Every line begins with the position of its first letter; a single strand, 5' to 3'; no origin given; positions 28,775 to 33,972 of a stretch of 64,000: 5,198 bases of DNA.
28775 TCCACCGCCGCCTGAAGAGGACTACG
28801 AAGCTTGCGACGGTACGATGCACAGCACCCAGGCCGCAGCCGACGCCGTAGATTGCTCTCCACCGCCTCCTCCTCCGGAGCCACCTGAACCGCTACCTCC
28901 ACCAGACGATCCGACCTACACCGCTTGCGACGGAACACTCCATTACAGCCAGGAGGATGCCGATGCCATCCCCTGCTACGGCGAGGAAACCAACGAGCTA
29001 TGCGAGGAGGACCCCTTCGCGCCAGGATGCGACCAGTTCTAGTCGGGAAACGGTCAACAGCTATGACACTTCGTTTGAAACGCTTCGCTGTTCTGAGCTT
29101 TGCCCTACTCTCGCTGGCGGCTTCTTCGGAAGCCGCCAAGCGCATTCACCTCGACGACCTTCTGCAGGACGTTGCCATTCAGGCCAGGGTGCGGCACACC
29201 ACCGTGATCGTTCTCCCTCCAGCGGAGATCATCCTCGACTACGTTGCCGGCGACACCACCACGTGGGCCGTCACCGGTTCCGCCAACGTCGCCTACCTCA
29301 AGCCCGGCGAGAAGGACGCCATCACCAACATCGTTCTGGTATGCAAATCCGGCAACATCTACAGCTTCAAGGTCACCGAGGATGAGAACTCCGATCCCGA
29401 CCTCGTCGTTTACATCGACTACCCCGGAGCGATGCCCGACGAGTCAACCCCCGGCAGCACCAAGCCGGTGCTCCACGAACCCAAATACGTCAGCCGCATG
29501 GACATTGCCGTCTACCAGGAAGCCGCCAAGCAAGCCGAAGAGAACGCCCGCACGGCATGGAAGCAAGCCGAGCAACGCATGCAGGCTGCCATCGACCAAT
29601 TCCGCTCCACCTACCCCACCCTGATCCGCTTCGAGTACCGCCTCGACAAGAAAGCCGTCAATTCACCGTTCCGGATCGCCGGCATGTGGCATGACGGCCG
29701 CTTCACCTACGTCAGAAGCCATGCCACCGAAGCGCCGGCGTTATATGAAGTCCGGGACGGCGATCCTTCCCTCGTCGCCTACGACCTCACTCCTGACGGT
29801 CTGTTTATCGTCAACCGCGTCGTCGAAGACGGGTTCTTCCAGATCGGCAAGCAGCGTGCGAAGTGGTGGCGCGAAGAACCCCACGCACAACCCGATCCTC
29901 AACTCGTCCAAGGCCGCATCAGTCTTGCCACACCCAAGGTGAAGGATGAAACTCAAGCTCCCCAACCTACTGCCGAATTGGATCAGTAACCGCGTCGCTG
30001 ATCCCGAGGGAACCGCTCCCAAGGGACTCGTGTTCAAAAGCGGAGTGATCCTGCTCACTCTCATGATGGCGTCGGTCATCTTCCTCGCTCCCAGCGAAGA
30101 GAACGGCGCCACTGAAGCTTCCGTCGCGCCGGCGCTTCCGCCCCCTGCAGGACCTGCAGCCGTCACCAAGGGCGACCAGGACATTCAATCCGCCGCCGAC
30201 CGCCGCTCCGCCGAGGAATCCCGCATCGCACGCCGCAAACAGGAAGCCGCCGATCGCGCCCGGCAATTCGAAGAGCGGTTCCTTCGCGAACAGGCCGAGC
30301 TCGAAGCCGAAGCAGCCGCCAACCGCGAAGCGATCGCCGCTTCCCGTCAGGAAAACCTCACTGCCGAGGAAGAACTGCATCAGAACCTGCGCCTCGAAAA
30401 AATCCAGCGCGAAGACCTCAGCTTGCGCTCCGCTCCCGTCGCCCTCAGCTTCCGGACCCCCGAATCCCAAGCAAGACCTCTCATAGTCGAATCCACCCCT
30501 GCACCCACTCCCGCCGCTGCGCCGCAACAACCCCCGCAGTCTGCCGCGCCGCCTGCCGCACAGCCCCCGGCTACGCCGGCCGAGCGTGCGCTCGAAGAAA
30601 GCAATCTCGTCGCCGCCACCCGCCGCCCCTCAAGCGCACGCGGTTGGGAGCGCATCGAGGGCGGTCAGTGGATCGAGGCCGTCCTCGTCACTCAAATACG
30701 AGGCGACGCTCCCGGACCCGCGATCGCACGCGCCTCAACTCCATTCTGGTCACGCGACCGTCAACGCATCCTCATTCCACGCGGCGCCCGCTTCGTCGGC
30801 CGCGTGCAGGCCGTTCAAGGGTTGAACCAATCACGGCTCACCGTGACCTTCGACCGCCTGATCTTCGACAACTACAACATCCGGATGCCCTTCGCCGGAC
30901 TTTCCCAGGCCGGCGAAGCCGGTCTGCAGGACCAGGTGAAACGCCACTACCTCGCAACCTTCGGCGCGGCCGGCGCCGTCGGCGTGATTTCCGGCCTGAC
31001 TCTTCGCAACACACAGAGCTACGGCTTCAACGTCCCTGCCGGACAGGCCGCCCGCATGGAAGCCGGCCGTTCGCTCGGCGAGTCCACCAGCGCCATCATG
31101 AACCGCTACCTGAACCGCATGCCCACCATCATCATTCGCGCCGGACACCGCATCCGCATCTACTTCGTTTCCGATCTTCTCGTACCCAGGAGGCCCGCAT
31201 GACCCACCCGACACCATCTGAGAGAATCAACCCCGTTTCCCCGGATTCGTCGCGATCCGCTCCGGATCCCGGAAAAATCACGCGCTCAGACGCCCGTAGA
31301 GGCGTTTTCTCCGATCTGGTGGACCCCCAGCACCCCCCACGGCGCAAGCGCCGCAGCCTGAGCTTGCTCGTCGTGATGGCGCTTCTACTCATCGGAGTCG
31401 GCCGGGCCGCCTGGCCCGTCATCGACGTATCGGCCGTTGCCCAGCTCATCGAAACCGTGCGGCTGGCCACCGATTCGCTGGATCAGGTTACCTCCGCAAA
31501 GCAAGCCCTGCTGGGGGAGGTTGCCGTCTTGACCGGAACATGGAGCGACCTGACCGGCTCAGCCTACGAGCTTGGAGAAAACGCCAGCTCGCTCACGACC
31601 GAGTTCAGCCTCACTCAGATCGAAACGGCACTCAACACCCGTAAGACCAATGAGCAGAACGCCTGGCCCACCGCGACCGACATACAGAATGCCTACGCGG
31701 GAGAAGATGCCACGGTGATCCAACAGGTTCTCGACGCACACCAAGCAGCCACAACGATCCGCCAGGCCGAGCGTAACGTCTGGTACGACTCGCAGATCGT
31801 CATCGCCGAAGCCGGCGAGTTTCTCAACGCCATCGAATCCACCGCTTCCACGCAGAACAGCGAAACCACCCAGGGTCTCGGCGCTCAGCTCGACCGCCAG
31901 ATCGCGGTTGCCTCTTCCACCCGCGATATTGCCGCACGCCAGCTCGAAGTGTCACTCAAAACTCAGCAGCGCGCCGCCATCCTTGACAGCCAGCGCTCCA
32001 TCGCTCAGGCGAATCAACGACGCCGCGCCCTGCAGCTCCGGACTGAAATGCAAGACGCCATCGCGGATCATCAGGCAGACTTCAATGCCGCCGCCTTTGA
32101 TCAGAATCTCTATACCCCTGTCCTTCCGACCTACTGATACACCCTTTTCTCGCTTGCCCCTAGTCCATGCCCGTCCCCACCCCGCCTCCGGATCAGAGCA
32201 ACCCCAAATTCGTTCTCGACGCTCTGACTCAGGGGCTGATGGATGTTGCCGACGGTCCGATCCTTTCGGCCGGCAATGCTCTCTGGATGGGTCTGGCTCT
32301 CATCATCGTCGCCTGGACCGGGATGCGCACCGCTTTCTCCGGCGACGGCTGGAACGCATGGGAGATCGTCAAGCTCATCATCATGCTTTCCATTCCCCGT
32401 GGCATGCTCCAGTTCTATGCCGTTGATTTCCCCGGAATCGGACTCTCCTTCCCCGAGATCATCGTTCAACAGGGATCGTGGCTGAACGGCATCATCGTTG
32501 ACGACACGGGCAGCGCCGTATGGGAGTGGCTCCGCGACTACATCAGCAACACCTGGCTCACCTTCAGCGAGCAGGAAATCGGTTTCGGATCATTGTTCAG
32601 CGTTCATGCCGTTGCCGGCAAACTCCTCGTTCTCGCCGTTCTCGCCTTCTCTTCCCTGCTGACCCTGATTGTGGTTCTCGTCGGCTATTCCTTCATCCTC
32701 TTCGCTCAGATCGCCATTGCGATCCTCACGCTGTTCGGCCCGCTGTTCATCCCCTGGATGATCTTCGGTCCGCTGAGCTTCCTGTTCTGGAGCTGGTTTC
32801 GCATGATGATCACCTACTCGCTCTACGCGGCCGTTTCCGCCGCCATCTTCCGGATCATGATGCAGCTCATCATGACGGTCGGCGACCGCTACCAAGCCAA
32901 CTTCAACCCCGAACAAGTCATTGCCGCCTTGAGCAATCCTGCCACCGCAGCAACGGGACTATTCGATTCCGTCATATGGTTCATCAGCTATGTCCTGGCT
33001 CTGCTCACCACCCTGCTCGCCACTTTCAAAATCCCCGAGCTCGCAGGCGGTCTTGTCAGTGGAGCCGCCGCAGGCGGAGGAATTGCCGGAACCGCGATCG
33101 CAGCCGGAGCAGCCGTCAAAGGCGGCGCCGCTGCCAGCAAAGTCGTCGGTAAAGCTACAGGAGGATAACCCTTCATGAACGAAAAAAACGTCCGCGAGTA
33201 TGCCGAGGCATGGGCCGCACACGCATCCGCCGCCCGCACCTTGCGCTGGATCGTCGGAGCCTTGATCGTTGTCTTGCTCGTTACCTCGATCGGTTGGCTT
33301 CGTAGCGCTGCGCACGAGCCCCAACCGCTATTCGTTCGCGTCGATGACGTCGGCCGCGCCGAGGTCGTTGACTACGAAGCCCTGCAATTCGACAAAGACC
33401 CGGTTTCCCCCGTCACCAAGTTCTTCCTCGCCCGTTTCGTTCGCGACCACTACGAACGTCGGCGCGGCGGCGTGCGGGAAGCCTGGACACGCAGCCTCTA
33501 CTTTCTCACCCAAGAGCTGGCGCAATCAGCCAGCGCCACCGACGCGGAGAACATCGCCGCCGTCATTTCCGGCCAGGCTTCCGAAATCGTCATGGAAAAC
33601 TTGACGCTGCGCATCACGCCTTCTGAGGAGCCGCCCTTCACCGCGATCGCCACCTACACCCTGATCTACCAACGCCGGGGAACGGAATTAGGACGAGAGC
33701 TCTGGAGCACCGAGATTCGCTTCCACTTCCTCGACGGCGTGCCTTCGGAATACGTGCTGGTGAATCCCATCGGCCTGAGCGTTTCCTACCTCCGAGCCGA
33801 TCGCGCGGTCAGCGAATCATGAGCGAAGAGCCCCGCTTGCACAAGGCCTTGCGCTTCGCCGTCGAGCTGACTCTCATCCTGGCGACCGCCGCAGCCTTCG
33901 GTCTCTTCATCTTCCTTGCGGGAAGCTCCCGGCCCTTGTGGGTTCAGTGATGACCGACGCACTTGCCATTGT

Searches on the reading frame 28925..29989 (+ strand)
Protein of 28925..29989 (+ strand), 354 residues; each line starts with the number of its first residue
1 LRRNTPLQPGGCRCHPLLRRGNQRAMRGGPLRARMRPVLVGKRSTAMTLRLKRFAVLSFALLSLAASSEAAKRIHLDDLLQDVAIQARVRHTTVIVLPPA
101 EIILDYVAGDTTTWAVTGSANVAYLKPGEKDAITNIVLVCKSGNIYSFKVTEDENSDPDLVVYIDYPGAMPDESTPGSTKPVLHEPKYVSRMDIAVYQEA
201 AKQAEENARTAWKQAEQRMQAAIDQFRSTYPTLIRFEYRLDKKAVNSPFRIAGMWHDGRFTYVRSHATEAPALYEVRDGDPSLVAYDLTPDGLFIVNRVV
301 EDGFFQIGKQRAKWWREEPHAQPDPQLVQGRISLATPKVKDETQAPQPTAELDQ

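Call 7: search_protein_families(library=pfam, proteins=[window:28925-29989:+], max_evalue=0.001)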
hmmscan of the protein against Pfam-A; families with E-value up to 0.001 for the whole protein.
window:28925-29989:+ (354 aa): 1 family
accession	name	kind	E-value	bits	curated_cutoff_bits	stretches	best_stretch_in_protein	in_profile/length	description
PF03524.21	CagX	-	1.5e-25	90.7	34.2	1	83-316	14-197/198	Conjugal transfer protein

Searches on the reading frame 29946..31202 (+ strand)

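Call 7: search_protein_families(library=pfam, proteins=[window:29946-31202:+], max_evalue=0.001)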
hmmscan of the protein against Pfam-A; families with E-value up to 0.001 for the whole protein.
window:29946-31202:+ (418 aa): 1 family
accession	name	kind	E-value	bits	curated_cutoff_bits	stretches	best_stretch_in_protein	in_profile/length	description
PF03743.19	TrbI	-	8e-35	120.8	35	1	239-411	4-186/188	Bacterial conjugation TrbI-like protein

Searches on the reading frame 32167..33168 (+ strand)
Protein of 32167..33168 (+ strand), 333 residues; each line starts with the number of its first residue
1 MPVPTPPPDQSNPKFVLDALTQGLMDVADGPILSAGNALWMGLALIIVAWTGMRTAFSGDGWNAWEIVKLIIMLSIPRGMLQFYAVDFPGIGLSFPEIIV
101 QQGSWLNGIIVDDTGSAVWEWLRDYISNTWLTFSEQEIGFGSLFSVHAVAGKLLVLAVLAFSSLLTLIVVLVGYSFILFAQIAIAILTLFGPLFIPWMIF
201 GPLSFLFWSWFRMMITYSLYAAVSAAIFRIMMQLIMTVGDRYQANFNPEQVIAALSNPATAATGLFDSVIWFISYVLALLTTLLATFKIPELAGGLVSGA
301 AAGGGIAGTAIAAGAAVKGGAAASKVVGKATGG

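Call 7: search_protein_families(library=pfam, proteins=[window:32167-33168:+], max_evalue=0.001)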
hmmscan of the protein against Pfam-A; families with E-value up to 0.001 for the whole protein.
window:32167-33168:+ (333 aa): 1 family
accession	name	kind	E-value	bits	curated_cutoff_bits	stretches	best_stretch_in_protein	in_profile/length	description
PF04610.19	TrbL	-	2.8e-15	57.1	25.9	1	45-249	2-192/215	TrbL/VirB6 plasmid conjugal transfer protein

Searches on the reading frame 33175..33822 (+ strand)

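Call 16: search_protein_families(library=pfam, proteins=[window:33175-33822:+], max_evalue=0.001)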
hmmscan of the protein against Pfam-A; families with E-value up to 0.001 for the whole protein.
window:33175-33822:+ (215 aa): 1 family
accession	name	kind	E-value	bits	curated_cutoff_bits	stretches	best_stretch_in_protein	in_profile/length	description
PF04335.19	VirB8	-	2.2e-09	37.9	23.2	1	16-210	13-212/213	VirB8 protein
